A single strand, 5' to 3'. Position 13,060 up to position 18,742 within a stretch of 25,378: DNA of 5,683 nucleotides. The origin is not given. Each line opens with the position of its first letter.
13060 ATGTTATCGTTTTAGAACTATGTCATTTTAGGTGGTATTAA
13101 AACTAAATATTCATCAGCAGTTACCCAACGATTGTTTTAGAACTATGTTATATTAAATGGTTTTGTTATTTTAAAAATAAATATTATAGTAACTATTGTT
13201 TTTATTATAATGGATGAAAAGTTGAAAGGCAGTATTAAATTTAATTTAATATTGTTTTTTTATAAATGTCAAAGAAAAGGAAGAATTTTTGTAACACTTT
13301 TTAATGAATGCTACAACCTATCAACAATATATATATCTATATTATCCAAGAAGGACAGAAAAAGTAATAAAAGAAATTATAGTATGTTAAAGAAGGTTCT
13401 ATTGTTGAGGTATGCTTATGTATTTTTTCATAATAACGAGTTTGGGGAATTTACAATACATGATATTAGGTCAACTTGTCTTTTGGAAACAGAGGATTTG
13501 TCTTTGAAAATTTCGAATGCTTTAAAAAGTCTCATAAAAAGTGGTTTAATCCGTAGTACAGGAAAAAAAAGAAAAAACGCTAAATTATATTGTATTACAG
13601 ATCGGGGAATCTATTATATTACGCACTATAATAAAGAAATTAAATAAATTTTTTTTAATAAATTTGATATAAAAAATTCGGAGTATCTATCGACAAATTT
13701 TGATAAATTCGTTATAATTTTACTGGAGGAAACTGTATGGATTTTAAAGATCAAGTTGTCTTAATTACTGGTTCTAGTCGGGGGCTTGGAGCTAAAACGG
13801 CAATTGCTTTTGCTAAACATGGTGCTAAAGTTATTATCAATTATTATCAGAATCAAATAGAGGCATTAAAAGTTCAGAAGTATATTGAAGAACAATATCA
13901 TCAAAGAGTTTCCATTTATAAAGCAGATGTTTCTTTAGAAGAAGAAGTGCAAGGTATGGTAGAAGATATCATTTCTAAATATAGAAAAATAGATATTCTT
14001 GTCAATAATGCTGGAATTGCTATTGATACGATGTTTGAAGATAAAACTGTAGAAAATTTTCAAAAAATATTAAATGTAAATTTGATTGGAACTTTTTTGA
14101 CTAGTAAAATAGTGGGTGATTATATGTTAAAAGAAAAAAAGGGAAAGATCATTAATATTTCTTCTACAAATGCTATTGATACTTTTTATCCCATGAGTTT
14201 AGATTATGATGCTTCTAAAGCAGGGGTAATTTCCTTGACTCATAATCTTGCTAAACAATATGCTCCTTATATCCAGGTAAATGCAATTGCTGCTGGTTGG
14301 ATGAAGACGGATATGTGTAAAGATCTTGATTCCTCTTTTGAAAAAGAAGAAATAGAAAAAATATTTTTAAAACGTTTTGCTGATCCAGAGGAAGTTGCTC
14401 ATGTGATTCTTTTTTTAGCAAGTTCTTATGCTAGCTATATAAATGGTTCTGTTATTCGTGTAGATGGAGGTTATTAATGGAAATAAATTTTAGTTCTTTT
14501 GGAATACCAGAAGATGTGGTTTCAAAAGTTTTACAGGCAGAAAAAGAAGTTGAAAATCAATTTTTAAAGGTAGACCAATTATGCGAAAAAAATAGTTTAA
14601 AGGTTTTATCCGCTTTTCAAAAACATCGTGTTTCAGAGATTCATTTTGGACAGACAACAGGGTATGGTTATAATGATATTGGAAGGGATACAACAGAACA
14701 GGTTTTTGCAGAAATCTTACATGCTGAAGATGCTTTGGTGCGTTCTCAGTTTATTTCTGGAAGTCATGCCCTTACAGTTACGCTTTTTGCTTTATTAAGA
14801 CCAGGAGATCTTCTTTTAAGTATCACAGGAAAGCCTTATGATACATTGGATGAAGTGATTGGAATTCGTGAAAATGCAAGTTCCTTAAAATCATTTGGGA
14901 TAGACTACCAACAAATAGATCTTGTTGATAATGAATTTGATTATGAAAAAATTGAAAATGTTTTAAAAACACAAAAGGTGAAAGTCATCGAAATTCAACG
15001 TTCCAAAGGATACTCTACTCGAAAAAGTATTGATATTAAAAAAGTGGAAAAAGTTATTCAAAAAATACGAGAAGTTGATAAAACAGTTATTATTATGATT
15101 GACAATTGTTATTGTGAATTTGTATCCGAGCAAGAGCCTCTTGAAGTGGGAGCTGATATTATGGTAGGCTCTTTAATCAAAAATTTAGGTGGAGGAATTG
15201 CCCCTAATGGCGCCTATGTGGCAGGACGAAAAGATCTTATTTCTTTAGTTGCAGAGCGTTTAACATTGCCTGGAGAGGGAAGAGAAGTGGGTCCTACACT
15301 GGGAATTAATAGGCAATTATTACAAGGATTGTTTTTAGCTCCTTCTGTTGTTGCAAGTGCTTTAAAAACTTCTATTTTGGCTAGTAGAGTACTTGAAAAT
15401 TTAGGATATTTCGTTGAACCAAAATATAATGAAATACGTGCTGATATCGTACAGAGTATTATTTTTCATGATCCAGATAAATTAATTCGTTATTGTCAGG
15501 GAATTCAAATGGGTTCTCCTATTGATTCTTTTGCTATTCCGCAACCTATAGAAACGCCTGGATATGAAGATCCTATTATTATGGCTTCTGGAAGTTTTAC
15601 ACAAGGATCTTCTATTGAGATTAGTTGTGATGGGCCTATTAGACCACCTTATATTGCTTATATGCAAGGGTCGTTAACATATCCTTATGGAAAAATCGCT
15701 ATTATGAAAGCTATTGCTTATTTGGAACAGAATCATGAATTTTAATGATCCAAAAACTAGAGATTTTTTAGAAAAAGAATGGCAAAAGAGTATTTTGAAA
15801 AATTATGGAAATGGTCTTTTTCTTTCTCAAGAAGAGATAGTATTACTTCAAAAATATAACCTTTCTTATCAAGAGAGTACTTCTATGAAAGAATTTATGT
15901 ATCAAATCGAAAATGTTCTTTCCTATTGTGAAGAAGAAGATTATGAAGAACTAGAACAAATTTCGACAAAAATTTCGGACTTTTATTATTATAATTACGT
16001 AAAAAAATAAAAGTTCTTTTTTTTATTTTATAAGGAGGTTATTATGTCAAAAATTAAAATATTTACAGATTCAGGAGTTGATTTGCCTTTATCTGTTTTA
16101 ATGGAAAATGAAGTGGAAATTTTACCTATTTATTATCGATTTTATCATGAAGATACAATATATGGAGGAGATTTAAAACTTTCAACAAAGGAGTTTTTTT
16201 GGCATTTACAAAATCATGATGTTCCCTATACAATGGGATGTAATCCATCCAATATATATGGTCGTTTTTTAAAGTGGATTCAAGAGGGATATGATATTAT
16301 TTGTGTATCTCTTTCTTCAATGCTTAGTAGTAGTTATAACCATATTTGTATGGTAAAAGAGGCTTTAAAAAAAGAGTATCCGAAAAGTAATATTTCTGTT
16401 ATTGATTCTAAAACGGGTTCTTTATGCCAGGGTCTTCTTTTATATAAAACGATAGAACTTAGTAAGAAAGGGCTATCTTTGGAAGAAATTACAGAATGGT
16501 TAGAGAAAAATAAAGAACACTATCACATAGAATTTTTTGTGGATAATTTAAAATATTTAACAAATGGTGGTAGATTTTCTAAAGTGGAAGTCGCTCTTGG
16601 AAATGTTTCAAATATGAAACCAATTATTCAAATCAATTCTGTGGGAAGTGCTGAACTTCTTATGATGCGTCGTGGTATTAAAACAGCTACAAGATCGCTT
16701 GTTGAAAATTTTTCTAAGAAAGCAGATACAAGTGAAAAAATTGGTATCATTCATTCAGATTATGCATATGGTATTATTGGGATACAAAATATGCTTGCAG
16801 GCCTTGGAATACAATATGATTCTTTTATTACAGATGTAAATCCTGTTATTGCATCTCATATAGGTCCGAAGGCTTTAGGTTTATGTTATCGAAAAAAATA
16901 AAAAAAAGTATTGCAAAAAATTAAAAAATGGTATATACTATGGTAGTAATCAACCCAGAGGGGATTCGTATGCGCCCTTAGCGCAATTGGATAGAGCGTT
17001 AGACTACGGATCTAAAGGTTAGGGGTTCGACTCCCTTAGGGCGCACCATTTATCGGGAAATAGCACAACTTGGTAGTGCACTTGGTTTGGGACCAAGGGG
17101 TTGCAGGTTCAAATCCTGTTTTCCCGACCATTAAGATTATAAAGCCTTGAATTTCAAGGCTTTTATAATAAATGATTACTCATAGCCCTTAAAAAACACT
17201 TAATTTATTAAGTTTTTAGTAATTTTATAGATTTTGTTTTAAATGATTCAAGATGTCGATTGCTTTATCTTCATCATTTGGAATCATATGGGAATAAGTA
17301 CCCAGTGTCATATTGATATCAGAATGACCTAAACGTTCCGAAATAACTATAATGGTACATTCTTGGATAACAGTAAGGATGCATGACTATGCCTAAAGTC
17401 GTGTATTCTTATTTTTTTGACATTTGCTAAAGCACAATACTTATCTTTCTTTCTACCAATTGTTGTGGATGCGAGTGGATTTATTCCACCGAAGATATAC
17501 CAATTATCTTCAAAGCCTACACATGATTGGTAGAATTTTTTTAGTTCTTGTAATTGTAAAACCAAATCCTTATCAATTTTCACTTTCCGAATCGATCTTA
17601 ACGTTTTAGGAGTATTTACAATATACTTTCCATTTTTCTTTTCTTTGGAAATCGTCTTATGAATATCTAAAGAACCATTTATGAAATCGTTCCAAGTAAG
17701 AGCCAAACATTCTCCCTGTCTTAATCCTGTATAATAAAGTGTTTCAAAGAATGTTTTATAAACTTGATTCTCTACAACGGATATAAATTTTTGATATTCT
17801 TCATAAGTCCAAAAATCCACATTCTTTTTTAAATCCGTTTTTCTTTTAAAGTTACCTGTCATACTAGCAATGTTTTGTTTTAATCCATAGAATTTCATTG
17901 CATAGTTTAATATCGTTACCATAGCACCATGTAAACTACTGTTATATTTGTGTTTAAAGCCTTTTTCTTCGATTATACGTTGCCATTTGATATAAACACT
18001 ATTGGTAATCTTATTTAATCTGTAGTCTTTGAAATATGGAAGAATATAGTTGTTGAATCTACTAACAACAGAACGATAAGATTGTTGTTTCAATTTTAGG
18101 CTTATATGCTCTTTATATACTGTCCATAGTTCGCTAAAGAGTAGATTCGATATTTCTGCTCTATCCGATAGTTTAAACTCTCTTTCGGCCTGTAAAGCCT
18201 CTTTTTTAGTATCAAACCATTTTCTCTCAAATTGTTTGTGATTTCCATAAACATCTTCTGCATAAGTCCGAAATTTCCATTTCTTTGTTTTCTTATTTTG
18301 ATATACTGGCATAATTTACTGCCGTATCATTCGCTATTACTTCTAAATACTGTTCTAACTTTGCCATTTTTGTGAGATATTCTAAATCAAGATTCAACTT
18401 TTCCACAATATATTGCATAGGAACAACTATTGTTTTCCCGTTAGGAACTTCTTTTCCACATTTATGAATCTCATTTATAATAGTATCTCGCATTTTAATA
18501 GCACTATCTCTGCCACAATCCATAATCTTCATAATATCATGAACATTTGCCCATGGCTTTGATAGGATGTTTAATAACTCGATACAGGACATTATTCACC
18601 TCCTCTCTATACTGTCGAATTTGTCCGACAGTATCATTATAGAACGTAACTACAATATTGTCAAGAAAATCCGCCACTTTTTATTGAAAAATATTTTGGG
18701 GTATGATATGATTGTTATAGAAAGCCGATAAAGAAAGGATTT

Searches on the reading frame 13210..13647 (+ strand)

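Call 67: search_protein_families(library=pfam, proteins=[window:13210-13647:+], max_evalue=0.01)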
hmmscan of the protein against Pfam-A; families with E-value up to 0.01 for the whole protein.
window:13210-13647:+ (145 aa): 2 families
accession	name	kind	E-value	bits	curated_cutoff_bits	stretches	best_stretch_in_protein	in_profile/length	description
PF07381.18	EarA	-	0.0049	17.1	22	0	104-137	55-87/90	EarA-like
PF13463.12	HTH_27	-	0.0072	17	22.2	0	99-133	33-68/68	Winged helix DNA-binding domain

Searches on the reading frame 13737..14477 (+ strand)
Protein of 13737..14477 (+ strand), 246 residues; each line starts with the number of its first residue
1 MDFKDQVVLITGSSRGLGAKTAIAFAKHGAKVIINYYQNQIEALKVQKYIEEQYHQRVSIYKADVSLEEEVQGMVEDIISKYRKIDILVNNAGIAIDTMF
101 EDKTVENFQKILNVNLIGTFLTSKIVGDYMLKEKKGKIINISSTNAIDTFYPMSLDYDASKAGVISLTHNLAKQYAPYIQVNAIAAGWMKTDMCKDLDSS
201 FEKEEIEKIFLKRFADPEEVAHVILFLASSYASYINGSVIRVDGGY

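Call 67: search_protein_families(library=pfam, proteins=[window:13737-14477:+], max_evalue=0.01)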
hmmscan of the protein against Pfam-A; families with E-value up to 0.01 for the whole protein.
window:13737-14477:+ (246 aa): 4 families
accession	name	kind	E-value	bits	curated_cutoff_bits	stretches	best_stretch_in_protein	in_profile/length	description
PF13561.12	adh_short_C2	-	1.1e-60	205.6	27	1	14-246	5-235/236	Enoyl-(Acyl carrier protein) reductase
PF00106.31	adh_short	-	5e-52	176.7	26.6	1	6-198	1-191/195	short chain dehydrogenase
PF08659.16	KR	-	6.2e-12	46.2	22.6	1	8-127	3-124/180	KR domain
PF01912.23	eIF-6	-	0.0015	18.4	25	1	87-144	101-159/197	eIF-6 family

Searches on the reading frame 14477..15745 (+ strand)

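Call 67: search_protein_families(library=pfam, proteins=[window:14477-15745:+], max_evalue=0.01)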
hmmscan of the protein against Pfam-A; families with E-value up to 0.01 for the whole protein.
window:14477-15745:+ (422 aa): 4 families
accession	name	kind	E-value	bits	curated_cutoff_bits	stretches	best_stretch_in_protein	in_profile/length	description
PF06838.17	Met_gamma_lyase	-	1.7e-169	564.1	24.2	1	18-414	5-402/405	Methionine gamma-lyase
PF01053.26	Cys_Met_Meta_PP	-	1.8e-13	50.2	27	1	41-239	22-202/381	Cys/Met metabolism PLP-dependent enzyme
PF00155.27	Aminotran_1_2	-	0.0033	17.1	19.7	1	54-238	29-222/361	Aminotransferase class I and II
PF00464.25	SHMT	-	0.0065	15.6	27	1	34-197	30-196/399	Serine hydroxymethyltransferase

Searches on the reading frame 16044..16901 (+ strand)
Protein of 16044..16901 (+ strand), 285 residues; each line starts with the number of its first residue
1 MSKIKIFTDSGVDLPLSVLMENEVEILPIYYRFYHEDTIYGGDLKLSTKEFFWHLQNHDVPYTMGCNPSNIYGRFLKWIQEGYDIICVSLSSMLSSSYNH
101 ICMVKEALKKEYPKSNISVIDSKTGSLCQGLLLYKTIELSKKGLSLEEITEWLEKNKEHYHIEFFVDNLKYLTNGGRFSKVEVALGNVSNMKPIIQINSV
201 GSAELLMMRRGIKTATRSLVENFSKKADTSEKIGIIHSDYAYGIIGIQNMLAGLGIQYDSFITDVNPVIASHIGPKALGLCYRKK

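Call 67: search_protein_families(library=pfam, proteins=[window:16044-16901:+], max_evalue=0.01)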
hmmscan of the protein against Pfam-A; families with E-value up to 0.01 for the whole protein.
window:16044-16901:+ (285 aa): 1 family
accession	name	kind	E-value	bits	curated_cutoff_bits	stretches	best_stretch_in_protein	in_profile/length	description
PF02645.21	DegV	-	3.5e-56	191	27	1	3-284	1-279/280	Uncharacterised protein, DegV family COG1307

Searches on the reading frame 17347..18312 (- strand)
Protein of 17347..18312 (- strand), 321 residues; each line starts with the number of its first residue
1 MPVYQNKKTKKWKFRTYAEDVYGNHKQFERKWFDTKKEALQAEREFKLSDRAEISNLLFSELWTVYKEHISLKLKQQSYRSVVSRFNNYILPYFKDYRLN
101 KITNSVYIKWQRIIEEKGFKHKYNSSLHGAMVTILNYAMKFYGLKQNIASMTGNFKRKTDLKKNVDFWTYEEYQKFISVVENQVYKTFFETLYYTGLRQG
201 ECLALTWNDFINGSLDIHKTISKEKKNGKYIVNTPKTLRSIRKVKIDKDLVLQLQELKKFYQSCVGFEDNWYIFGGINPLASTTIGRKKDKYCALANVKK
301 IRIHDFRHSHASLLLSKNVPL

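Call 3: search_protein_families(library=pfam, proteins=[window:17347-18312:-], max_evalue=0.1)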
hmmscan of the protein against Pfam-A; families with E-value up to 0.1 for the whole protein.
window:17347-18312:- (321 aa): 6 families
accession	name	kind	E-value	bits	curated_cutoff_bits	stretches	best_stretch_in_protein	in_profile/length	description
PF00589.27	Phage_integrase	-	7.5e-12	45.8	27.1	1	169-321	4-147/172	Phage integrase family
PF14659.12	Phage_int_SAM_3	-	1.1e-10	42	22.6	1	59-111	2-54/58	Phage integrase, N-terminal SAM-like domain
PF14657.12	Arm-DNA-bind_4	-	1.1e-05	25.4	22.3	1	11-48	1-40/47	Arm DNA-binding domain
PF22022.2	Phage_int_M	-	0.056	14.1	27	0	73-140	15-81/96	Phage integrase central domain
PF17295.7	DUF5348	-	0.061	13.7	22.8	0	181-215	8-43/68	Domain of unknown function (DUF5348)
PF07659.16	DUF1599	-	0.069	13.9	25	0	94-139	9-55/61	Nucleotide modification associated domain 1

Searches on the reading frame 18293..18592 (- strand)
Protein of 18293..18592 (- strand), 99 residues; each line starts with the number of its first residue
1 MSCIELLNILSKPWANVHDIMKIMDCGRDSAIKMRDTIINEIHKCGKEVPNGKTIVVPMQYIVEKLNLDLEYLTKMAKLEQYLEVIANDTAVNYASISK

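Call 3: search_protein_families(library=pfam, proteins=[window:18293-18592:-], max_evalue=0.1)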
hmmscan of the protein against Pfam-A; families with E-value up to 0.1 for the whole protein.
window:18293-18592:- (99 aa): 1 family
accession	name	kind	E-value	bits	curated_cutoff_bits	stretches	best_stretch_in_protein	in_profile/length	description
PF21538.2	Med15_M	-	0.057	14.1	24.2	0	56-90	16-50/110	ARC105/Med15 mediator subunit central domain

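Call 8: search_protein_families(library=ncbifam, proteins=[window:18293-18592:-], max_evalue=0.1)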
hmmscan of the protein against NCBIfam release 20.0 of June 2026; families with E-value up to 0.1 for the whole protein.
window:18293-18592:- (99 aa): 2 families
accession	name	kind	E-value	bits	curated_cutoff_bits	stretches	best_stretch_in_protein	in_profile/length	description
NF009880.0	PRK13341.1-1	equivalog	0.013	13.9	891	1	11-93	246-327/599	AAA family ATPase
NF006816.0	PRK09335.1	equivalog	0.037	14.4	118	1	26-83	8-64/96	30S ribosomal protein S26e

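Call 9: search_protein_families(library=phrogs, proteins=[window:18293-18592:-], max_evalue=0.1)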
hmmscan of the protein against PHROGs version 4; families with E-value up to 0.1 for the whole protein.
window:18293-18592:- (99 aa): 1 family
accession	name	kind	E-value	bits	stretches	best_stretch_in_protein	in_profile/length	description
phrog_989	-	unknown function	0.0012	19.6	1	15-68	7-57/70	-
